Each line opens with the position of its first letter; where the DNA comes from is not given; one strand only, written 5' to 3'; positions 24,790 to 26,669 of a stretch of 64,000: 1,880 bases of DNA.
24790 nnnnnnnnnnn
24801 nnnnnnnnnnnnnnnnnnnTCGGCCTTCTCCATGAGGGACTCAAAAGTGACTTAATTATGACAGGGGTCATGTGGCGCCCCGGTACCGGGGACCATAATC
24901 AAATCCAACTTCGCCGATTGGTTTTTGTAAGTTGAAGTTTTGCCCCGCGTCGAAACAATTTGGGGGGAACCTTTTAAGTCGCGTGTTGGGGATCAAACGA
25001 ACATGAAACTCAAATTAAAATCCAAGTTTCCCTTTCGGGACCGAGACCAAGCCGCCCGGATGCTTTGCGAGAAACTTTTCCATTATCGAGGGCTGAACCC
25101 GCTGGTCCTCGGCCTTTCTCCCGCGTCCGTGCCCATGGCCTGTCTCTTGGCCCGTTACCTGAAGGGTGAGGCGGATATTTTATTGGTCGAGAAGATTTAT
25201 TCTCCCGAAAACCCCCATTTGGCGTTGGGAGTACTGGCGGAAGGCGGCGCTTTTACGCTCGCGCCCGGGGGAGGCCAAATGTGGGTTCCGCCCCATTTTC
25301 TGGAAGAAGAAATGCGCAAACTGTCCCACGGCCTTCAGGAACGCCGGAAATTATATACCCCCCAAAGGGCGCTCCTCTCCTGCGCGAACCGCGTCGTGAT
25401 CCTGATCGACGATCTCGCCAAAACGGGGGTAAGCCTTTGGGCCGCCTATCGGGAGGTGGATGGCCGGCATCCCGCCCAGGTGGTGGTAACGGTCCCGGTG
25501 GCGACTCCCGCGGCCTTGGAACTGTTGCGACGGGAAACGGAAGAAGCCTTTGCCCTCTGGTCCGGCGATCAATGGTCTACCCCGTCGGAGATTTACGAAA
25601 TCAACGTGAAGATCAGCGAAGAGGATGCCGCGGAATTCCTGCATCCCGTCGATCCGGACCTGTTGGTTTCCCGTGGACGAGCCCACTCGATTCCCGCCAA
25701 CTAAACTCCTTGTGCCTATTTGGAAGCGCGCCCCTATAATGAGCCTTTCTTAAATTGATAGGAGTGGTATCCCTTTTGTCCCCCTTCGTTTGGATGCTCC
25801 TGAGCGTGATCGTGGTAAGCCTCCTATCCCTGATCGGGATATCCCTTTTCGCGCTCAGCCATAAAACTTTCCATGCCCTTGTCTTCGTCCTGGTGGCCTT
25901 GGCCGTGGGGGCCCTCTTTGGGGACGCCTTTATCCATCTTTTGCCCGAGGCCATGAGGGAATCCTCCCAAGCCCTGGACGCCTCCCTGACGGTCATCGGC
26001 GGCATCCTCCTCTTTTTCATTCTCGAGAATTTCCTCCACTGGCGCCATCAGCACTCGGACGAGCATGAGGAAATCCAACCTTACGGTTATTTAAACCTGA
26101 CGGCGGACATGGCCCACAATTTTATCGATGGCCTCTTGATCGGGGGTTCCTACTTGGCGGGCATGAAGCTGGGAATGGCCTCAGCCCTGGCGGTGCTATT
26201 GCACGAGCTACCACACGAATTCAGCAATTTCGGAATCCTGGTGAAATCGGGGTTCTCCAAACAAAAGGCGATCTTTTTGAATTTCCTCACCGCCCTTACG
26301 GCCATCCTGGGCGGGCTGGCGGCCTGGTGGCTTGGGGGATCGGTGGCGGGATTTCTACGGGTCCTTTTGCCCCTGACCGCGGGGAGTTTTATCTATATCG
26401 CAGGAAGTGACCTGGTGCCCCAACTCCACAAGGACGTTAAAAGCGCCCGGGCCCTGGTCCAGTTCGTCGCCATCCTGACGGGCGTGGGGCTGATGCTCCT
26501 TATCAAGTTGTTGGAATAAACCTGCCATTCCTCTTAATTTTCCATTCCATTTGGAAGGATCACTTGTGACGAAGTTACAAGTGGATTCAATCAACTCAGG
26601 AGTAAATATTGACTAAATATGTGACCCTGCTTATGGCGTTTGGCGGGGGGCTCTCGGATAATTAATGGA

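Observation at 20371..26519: Putative nitrosative/redox-stress cluster: hemerythrin, RIC/YtfE, a triple-DUF2249 protein and NMO, under the shared palindrome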

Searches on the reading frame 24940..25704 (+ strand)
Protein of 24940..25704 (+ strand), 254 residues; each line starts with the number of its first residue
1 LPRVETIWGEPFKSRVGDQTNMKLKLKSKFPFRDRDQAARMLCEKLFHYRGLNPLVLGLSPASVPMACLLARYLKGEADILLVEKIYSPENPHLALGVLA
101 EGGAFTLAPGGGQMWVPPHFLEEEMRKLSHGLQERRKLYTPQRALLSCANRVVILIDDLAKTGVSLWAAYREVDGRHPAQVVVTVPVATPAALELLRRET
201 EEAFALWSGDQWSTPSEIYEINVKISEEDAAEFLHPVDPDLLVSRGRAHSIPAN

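Call 3: search_protein_families(library=pfam, proteins=[window:24940-25704:+], max_evalue=0.01)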
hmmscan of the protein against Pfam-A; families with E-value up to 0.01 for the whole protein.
window:24940-25704:+ (254 aa): 1 family
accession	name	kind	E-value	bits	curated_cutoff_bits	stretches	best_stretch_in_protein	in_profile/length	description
PF00156.33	Pribosyltran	-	3.2e-08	33.5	26.3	1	38-194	15-131/158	Phosphoribosyl transferase domain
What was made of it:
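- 25003..25704 (+): Phosphoribosyltransferase-domain protein (233 aa by the gene caller; the mechanical ORF starts at 24940). PF00156 33.5 bits (call 3).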

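Call 35: search_protein_families(library=ncbifam, proteins=[window:24940-25704:+], max_evalue=0.001)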
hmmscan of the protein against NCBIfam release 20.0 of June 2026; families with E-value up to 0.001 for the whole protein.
window:24940-25704:+ (254 aa): 0 families

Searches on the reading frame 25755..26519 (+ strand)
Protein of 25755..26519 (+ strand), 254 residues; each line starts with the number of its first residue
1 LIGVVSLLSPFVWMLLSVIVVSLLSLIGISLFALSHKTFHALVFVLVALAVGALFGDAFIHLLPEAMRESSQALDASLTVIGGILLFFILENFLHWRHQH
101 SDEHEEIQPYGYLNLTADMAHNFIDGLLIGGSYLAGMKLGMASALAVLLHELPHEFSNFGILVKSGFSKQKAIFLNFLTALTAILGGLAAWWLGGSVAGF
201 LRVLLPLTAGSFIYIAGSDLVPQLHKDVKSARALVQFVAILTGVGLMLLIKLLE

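Call 3: search_protein_families(library=pfam, proteins=[window:25755-26519:+], max_evalue=0.01)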
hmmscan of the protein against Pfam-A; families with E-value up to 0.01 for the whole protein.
window:25755-26519:+ (254 aa): 1 family
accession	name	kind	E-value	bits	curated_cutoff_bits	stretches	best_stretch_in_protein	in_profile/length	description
PF02535.28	Zip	-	7.8e-43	147.4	35.1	2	99-250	166-322/323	ZIP Zinc transporter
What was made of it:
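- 25776..26519 (+): ZIP-family metal transporter (247 aa by the gene caller; the mechanical ORF starts at 25755). PF02535 147.4 bits (call 3).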

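Call 35: search_protein_families(library=ncbifam, proteins=[window:25755-26519:+], max_evalue=0.001)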
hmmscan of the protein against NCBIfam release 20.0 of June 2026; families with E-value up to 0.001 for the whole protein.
window:25755-26519:+ (254 aa): 1 family
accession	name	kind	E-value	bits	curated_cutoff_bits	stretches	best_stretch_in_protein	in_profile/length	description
NF003243.0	PRK04201.1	equivalog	2.7e-13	49.8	252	1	19-249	13-260/266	zinc transporter ZupT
